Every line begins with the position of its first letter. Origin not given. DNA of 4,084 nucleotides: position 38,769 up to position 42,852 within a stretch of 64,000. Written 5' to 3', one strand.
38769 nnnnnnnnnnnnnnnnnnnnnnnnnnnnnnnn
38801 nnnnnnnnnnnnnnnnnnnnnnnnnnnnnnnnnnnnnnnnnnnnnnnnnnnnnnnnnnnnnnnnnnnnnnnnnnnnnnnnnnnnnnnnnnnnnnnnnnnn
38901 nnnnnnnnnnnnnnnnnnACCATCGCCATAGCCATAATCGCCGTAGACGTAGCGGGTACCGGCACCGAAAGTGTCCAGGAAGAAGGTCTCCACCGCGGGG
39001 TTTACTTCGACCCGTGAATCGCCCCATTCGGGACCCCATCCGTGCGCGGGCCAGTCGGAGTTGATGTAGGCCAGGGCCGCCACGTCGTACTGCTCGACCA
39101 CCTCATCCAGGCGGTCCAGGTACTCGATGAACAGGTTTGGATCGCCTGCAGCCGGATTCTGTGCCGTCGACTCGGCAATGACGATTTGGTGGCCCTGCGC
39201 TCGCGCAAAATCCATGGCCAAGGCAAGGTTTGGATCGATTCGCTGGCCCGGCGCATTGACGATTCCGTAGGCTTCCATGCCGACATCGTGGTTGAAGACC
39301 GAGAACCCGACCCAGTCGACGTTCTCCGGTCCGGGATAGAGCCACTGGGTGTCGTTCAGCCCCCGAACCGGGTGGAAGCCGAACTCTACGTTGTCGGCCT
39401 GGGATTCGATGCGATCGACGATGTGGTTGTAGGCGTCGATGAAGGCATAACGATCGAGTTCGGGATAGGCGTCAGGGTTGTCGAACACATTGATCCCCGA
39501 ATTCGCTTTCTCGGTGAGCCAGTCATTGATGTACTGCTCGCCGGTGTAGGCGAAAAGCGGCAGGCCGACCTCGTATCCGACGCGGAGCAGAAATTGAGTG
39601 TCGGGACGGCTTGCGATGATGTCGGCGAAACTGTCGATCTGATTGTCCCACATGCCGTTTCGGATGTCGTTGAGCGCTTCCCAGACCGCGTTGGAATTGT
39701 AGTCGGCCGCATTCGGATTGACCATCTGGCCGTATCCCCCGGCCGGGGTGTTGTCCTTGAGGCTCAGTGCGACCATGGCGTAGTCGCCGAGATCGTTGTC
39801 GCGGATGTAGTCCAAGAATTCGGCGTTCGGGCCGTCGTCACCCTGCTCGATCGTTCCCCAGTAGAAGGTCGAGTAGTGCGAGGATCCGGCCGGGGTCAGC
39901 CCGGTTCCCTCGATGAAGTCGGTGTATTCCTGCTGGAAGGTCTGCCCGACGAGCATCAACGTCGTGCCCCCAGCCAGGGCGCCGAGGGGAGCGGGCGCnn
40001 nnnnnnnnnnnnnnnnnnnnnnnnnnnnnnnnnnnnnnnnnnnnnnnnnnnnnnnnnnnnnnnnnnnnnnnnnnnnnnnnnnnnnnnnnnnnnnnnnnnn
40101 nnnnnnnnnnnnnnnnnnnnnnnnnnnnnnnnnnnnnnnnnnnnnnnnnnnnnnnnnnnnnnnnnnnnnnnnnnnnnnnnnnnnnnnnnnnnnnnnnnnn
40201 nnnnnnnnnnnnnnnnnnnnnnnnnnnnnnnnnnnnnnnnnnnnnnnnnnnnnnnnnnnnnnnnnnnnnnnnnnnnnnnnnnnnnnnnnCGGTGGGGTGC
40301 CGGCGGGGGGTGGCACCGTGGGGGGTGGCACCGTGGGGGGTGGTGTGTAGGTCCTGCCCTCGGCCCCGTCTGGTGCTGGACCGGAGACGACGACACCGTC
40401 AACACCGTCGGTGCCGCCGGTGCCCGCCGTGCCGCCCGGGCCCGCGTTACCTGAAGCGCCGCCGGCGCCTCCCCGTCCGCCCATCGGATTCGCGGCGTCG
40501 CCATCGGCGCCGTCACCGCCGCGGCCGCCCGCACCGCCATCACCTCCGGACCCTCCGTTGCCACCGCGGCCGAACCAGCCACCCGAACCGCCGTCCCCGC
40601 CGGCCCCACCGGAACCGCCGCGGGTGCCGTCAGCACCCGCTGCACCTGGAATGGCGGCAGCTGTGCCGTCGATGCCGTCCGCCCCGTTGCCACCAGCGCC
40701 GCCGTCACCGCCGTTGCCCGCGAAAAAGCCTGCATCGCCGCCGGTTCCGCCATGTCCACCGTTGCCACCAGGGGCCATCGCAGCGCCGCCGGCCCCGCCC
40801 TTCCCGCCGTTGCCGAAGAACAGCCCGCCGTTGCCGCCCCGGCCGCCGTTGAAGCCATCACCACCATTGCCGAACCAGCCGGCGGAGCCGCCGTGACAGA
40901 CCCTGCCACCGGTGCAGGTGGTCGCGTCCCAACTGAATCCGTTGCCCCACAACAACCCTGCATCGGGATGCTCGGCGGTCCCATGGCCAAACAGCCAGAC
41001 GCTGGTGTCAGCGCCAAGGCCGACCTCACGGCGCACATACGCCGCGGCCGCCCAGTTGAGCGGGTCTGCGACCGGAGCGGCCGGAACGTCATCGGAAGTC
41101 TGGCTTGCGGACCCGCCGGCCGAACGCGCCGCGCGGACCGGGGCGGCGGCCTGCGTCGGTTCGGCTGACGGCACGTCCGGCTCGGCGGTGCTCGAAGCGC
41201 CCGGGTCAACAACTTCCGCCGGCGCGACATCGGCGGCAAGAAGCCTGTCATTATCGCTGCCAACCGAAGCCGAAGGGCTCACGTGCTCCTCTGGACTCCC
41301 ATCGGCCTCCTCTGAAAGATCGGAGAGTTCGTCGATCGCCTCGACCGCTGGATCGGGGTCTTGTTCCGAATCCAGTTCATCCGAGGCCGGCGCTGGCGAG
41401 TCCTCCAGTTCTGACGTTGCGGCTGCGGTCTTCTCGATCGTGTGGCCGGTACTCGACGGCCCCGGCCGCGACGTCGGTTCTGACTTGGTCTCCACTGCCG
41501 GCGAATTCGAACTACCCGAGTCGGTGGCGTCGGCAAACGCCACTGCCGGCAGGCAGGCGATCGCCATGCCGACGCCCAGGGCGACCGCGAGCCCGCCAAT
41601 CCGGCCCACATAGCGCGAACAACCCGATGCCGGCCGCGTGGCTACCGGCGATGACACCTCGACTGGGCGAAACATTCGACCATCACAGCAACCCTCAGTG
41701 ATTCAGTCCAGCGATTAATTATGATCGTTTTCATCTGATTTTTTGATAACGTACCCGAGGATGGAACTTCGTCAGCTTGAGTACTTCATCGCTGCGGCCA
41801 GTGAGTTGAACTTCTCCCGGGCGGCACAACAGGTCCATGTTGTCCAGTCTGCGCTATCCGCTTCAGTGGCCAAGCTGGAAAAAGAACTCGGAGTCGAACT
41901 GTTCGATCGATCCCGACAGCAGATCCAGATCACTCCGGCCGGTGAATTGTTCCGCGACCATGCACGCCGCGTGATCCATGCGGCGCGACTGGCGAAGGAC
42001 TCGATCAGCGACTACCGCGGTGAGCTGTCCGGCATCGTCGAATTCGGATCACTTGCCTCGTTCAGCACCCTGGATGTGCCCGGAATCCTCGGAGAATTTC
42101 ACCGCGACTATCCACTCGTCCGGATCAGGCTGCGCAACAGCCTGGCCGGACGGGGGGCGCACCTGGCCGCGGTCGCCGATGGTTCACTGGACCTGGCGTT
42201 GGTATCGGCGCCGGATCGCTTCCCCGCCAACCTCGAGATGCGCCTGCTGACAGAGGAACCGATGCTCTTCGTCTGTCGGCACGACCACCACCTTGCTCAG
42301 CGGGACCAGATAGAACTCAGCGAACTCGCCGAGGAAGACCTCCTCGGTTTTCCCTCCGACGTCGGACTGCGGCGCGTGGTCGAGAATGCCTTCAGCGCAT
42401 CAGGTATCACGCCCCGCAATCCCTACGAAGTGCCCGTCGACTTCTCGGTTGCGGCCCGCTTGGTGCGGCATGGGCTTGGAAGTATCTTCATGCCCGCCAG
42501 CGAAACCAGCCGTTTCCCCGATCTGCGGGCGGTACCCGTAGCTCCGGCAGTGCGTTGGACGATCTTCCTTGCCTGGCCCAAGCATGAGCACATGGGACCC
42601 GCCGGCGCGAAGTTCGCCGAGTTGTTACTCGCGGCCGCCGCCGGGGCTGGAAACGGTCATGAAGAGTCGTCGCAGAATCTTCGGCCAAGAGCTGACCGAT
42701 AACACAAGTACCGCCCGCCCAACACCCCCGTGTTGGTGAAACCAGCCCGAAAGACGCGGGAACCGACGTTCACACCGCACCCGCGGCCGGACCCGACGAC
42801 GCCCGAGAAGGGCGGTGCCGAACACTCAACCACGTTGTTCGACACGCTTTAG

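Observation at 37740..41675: Giant secreted dual glycanase: GH26 beta-1,3-xylanase-like plus GH64 beta-1,3-glucanase domains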

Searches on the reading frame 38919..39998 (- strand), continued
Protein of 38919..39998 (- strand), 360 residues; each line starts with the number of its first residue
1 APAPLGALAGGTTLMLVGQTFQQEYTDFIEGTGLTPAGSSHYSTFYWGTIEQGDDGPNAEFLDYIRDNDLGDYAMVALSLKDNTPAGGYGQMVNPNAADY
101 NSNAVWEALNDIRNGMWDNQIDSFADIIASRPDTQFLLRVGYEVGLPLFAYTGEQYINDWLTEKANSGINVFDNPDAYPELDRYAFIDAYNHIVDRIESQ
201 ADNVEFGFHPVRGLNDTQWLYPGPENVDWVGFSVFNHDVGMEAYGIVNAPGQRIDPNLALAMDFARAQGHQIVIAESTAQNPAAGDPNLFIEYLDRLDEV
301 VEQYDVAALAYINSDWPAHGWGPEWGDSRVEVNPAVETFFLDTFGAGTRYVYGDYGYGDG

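Call 53: search_protein_families(library=pfam, alignment_id=A2, max_evalue=0.00001)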
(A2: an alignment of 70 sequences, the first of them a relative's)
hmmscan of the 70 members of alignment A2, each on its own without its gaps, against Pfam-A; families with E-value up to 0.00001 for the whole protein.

A. member 1, P0156 (1868 aa): 4 families
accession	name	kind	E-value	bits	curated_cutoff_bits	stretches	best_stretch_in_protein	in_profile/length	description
PF00041.27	fn3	-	6e-20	71.7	25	2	409-492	2-82/84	Fibronectin type III domain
PF22184.2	CBM_56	-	6.2e-16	58.8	27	1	518-572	7-62/75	Carbohydrate binding module family 56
PF02156.21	Glyco_hydro_26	-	1.6e-12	47.9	20.2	1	922-1029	136-248/311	Glycosyl hydrolase family 26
PF18962.6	Por_Secre_tail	-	1.9e-09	38.1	27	1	1806-1865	1-69/75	Secretion system C-terminal sorting domain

B. families by the number of members that match (of 70 scanned): 29 families (the first 25 are shown)
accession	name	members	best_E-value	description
PF02156.21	Glyco_hydro_26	45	5.6e-19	Glycosyl hydrolase family 26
PF18962.6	Por_Secre_tail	15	9.5e-13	Secretion system C-terminal sorting domain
PF11606.14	AlcCBM31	8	4.7e-77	Family 31 carbohydrate binding protein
PF17957.7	Big_7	5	2.9e-23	Bacterial Ig domain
PF00041.27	fn3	4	2.4e-27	Fibronectin type III domain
PF22184.2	CBM_56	3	3.8e-22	Carbohydrate binding module family 56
PF16483.10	Glyco_hydro_64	2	3e-62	Beta-1,3-glucanase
PF00801.26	PKD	2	1.2e-30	PKD domain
PF17963.7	Big_9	2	9.5e-23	Bacterial Ig domain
PF22352.2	K319L-like_PKD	2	2.5e-19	K319L-like, PKD domain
PF17892.7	Cadherin_5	2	3.7e-17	Cadherin-like domain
PF17803.7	Cadherin_4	2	1.1e-14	Bacterial cadherin-like domain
PF03422.21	CBM_6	2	1.3e-10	Carbohydrate binding module (family 6)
PF00629.30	MAM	1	1.3e-51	MAM domain, meprin/A5/mu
PF18911.6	PKD_4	1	3.8e-51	PKD domain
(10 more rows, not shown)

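Call 71: find_encoding_contigs(protein=P0024, flank=10000, max_places=2)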
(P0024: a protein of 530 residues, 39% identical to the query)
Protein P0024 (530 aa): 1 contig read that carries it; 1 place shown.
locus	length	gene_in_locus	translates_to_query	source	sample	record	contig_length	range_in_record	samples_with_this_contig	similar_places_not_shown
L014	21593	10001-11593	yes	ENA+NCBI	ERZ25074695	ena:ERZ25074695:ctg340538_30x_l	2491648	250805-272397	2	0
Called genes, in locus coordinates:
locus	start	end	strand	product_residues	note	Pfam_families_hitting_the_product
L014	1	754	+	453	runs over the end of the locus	PF00023:Ank (faint), PF13606:Ank_3 (faint), PF13637:Ank_4 (faint), PF12796:Ank_2 (weak)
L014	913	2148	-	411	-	PF14690:Zn_ribbon_ISL3 (faint), PF13542:HTH_Tnp_ISL3 (weak), PF01610:DDE_Tnp_ISL3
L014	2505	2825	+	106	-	PF21812:DUF6881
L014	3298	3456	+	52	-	-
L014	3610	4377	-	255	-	PF03747:ADP_ribosyl_GH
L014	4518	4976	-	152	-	-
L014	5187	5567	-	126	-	-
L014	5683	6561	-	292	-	PF01548:DEDD_Tnp_IS110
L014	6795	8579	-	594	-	PF05496:RuvB_N (faint), PF13177:DNA_pol3_delta2, PF00004:AAA, PF22608:DNAX_ATPase_lid, PF12169:DNA_pol3_gamma3 (weak), PF28557:DUF8439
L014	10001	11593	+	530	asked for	PF11606:AlcCBM31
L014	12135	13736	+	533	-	PF14244:Retrotran_gag_3 (faint)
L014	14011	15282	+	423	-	PF07929:PRiA4_ORF3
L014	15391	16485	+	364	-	PF05175:MTS, PF06325:PrmA (faint)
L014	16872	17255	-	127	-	-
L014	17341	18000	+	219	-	-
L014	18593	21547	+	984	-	PF08937:ThsB_TIR (faint), PF13676:TIR_2, PF01582:TIR, PF13676:TIR_2, PF01582:TIR (weak), PF13676:TIR_2, PF00045:Hemopexin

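Call 72: find_encoding_contigs(protein=P0023, flank=10000, max_places=2)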
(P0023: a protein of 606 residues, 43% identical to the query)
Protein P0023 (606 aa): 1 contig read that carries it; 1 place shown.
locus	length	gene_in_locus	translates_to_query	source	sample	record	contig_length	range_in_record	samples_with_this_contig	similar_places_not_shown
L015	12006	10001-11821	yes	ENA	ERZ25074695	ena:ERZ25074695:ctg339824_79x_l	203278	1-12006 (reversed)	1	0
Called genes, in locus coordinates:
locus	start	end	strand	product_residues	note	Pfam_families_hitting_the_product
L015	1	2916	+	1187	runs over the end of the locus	PF18911:PKD_4 (weak), PF22352:K319L-like_PKD (weak), PF03422:CBM_6, PF18099:CBM_35_2 (weak), PF11617:Cu-binding_MopE, PF22184:CBM_56, PF18962:Por_Secre_tail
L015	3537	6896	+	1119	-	PF02156:Glyco_hydro_26 (faint), PF18911:PKD_4 (faint), PF22352:K319L-like_PKD, PF00754:F5_F8_type_C, PF22633:F5_F8_type_C_2, PF18962:Por_Secre_tail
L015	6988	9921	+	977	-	PF22352:K319L-like_PKD (weak), PF11617:Cu-binding_MopE, PF22184:CBM_56, PF18962:Por_Secre_tail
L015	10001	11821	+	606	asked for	PF11606:AlcCBM31, PF18962:Por_Secre_tail (weak)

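Call 73: find_encoding_contigs(protein=P0022, flank=10000, max_places=1)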
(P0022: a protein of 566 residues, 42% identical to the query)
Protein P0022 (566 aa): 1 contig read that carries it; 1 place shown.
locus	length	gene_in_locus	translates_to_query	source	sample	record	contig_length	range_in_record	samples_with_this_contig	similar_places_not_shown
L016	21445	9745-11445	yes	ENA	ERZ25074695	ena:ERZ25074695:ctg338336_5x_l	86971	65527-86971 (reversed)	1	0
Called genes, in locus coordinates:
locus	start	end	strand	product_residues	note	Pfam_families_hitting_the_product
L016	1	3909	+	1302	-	?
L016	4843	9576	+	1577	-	PF17652:Glyco_hydro81C, PF18911:PKD_4 (faint), PF22352:K319L-like_PKD (faint), PF00754:F5_F8_type_C, PF22633:F5_F8_type_C_2, PF11617:Cu-binding_MopE, PF18962:Por_Secre_tail (weak)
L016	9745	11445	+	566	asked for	PF11606:AlcCBM31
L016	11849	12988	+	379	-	PF13808:DDE_Tnp_1_assoc, PF01609:DDE_Tnp_1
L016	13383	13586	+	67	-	-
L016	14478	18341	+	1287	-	PF00801:PKD (faint), PF19081:Ig_7 (faint), PF18911:PKD_4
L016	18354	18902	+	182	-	PF03938:OmpH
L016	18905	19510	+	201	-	-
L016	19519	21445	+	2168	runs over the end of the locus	-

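Call 74: find_encoding_contigs(protein=P0026, flank=10000, max_places=1)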
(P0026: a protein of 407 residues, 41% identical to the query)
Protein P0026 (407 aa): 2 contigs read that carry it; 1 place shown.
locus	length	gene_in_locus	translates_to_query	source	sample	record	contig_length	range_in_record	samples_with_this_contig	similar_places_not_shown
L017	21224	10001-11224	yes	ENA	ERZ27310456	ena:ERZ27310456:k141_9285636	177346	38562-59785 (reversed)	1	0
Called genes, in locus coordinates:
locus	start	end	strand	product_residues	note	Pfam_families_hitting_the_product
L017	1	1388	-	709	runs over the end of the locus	-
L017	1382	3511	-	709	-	PF13715:CarbopepD_reg_2 (faint)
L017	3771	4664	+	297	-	PF03935:SKN1_KRE6_Sbg1, PF00722:Glyco_hydro_16, PF26113:GH16_XgeA (weak)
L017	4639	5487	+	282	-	-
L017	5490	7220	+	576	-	-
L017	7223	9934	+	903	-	PF02836:Glyco_hydro_2_C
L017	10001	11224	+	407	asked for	-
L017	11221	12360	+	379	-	PF03600:CitMHS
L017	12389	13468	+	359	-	-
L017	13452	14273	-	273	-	PF12833:HTH_18, PF00165:HTH_AraC (weak)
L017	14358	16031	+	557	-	PF04616:Glyco_hydro_43, PF17851:GH43_C2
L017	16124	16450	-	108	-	-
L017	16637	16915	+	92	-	PF02699:YajC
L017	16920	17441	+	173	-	PF01327:Pep_deformylase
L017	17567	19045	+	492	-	PF08486:SpoIID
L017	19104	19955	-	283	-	PF01209:Ubie_methyltran, PF13489:Methyltransf_23, PF13847:Methyltransf_31, PF08241:Methyltransf_11, PF08242:Methyltransf_12, PF13649:Methyltransf_25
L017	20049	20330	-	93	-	PF02597:ThiS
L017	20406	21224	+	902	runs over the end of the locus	PF00133:tRNA-synt_1, PF09334:tRNA-synt_1g, PF13603:tRNA-synt_1_2 (faint), PF09334:tRNA-synt_1g (weak), PF08264:Anticodon_1, PF10458:Val_tRNA-synt_C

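Call 75: find_encoding_contigs(protein=P0006, flank=10000, max_places=1)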
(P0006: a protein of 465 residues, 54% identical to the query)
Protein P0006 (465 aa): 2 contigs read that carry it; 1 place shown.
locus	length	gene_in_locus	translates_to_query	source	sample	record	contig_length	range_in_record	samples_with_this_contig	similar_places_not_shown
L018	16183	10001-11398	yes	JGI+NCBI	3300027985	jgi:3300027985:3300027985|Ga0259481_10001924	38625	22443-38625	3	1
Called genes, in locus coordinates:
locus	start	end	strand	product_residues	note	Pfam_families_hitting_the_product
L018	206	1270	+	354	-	PF16990:CBM_35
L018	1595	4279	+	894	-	PF26410:GH5_mannosidase, PF03425:CBM_11, PF18962:Por_Secre_tail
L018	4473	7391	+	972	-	PF00801:PKD (faint), PF03425:CBM_11, PF18911:PKD_4 (weak), PF22352:K319L-like_PKD, PF18962:Por_Secre_tail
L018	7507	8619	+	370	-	PF00480:ROK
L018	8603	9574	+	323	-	PF20511:PMI_typeI_cat, PF21621:MPI_cupin_dom (weak)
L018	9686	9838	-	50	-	-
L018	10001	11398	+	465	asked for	PF02156:Glyco_hydro_26 (weak), PF18962:Por_Secre_tail (weak)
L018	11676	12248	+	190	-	-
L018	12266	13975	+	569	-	PF00015:MCPsignal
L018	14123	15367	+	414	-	PF07221:GlcNAc_2-epim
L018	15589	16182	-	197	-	PF25967:RND-MFP_C (faint), PF25975:CzcB_C (weak), PF00403:HMA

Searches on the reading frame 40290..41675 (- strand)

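Call 6: search_protein_families(library=pfam, proteins=[window:40290-41675:-], max_evalue=10)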
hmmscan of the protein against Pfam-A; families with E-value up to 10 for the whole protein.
seq(462 aa): 2 families
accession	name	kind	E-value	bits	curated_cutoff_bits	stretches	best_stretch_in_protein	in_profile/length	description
PF21526.2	PGRS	-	0.0038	18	27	1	229-284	11-65/73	PGRS repeats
PF07326.16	RCS1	-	0.43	10.8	25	1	50-125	146-221/232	Regulator of chromosome segregation 1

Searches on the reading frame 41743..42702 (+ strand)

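Call 18: search_protein_families(library=pfam, proteins=[window:41743-42702:+], max_evalue=0.001)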
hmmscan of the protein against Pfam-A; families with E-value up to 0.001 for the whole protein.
window:41743-42702:+ (319 aa): 2 families
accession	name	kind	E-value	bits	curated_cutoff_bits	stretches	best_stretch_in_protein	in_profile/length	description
PF03466.25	LysR_substrate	-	4.5e-38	131.2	28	1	93-299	2-208/209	LysR substrate binding domain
PF00126.33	HTH_1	-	1.5e-21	76.5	26.6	1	9-68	1-60/60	Bacterial regulatory helix-turn-helix protein, lysR family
